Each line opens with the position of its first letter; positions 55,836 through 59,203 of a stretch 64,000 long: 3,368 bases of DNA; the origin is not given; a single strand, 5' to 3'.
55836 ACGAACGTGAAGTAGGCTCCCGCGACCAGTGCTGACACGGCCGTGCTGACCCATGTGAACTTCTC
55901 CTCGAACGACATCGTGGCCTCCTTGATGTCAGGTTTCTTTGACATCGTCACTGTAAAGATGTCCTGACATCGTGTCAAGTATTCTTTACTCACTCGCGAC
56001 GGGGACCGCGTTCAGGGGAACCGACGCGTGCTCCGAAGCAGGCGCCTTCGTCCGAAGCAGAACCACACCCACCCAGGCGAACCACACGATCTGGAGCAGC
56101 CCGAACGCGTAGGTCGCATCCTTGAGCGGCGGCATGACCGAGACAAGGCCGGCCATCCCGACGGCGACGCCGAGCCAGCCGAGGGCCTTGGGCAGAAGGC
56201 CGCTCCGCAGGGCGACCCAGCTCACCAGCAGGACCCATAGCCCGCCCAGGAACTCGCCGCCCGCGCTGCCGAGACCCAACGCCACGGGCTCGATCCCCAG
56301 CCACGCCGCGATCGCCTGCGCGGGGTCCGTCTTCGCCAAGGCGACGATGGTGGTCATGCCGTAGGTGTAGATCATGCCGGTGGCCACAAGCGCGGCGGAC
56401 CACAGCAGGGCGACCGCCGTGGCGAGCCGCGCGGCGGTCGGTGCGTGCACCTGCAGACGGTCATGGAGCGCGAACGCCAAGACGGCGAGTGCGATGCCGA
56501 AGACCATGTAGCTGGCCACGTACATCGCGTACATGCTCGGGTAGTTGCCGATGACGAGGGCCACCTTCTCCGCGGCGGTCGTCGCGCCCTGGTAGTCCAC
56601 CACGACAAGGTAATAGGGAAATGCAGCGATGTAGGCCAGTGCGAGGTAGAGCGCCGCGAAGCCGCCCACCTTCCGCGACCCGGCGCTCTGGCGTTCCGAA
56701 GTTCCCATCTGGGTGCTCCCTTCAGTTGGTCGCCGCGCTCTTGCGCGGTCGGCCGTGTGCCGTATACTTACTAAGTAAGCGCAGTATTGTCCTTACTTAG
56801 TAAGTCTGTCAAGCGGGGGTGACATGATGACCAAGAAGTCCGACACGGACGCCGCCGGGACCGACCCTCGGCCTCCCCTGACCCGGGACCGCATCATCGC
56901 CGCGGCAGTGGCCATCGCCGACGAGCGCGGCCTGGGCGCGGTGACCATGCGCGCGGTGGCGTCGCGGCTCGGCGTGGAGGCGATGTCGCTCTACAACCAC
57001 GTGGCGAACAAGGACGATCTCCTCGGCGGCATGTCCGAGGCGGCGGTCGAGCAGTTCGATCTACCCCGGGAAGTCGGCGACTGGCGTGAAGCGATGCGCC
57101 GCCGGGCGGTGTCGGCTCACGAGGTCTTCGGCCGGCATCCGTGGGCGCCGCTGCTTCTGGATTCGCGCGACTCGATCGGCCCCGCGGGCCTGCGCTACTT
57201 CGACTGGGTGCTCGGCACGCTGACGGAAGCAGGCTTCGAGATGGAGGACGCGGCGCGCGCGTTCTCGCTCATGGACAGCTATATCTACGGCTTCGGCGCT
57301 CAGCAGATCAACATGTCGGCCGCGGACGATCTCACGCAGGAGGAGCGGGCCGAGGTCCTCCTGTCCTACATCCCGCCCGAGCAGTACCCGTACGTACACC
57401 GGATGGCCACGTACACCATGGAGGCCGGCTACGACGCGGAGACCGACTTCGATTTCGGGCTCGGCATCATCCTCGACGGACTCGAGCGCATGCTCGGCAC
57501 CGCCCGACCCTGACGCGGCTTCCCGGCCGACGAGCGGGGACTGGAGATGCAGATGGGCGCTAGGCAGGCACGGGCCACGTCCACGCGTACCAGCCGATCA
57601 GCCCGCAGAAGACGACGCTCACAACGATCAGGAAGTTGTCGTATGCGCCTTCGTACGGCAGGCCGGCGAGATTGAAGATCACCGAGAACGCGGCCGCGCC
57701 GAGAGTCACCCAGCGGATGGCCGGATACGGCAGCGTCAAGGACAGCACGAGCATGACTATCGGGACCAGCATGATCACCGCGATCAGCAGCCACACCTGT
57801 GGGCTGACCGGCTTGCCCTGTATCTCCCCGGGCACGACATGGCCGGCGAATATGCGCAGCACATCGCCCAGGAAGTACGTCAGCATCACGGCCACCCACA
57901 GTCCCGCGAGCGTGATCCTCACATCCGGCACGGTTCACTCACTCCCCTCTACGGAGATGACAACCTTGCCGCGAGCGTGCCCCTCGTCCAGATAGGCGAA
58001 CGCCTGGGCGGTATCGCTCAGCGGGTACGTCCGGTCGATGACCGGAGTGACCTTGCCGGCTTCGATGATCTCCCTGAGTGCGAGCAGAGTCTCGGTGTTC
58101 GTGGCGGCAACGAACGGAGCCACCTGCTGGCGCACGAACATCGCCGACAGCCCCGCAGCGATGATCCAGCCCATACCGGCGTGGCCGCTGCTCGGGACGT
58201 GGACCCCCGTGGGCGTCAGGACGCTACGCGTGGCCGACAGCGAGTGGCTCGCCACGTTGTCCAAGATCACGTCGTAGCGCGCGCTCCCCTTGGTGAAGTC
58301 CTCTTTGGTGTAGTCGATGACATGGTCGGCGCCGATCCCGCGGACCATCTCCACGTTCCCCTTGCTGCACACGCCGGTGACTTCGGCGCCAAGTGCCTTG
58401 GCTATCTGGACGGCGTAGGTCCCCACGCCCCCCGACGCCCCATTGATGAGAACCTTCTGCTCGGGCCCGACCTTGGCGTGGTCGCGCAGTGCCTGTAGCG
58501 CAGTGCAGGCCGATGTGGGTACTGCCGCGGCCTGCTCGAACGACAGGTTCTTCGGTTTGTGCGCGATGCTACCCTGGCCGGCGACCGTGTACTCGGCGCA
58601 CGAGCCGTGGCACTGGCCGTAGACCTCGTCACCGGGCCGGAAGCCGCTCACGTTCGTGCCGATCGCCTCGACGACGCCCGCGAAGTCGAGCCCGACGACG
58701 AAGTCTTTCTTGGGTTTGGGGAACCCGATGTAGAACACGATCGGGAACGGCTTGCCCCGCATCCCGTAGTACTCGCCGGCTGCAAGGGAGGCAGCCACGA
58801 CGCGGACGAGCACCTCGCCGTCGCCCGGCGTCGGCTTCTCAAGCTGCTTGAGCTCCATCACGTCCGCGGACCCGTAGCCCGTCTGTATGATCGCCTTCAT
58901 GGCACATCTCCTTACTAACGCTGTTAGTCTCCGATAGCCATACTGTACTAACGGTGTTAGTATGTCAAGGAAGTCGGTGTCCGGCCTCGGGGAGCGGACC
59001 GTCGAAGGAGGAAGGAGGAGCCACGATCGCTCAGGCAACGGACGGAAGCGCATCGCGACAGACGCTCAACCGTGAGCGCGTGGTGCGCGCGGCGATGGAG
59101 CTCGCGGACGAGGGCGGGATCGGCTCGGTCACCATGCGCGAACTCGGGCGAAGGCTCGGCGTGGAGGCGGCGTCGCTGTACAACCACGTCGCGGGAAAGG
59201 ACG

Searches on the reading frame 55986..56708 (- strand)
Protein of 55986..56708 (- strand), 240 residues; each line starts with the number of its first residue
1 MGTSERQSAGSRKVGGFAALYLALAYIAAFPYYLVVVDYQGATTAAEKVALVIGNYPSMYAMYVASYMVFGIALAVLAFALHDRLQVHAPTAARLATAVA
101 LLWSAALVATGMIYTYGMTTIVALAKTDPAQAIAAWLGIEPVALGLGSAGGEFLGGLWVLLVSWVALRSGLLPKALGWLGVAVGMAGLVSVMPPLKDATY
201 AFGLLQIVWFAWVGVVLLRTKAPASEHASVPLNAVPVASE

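Call 47: search_protein_families(library=pfam, proteins=[window:55986-56708:-], max_evalue=0.001)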
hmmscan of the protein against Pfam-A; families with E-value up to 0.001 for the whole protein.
window:55986-56708:- (240 aa): 1 family
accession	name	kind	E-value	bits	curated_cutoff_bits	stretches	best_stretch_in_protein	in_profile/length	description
PF14329.11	DUF4386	-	2.6e-10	41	27.6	1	19-194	4-178/210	Domain of unknown function (DUF4386)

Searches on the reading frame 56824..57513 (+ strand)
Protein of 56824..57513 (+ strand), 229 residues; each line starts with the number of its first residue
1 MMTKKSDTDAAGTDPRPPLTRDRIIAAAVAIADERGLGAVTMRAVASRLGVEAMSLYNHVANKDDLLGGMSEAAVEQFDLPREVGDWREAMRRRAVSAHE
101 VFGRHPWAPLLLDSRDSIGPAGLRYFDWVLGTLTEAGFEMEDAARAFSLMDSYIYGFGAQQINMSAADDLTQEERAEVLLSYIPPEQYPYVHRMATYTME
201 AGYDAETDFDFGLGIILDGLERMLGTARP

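Call 47: search_protein_families(library=pfam, proteins=[window:56824-57513:+], max_evalue=0.001)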
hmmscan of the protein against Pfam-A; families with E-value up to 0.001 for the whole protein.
window:56824-57513:+ (229 aa): 2 families
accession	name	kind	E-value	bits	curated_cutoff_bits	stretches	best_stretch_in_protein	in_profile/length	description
PF02909.22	TetR_C_1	-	6.1e-21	75.2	21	1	84-223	6-145/146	Tetracyclin repressor-like, C-terminal domain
PF00440.29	TetR_N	-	1e-10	41.7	24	1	24-67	1-44/47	Bacterial regulatory proteins, tetR family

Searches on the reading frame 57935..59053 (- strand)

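Call 47: search_protein_families(library=pfam, proteins=[window:57935-59053:-], max_evalue=0.001)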
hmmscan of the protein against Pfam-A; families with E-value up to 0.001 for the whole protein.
window:57935-59053:- (372 aa): 5 families
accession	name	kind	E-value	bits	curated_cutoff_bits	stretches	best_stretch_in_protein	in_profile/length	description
PF13602.12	ADH_zinc_N_2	-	1.6e-28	100.7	27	1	240-366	1-134/134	Zinc-binding dehydrogenase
PF00107.32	ADH_zinc_N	-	5.3e-12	46.2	31.8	1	209-286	1-86/129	Zinc-binding dehydrogenase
PF08240.17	ADH_N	-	7.2e-12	45.9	23.5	1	77-159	1-75/104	Alcohol dehydrogenase GroES-like domain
PF16884.10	ADH_N_2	-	0.00023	21.5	31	1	58-157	10-99/108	N-terminal domain of oxidoreductase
PF00208.27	ELFV_dehydrog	-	0.00089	19.5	23.4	0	188-262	20-94/241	Glutamate/Leucine/Phenylalanine/Valine dehydrogenase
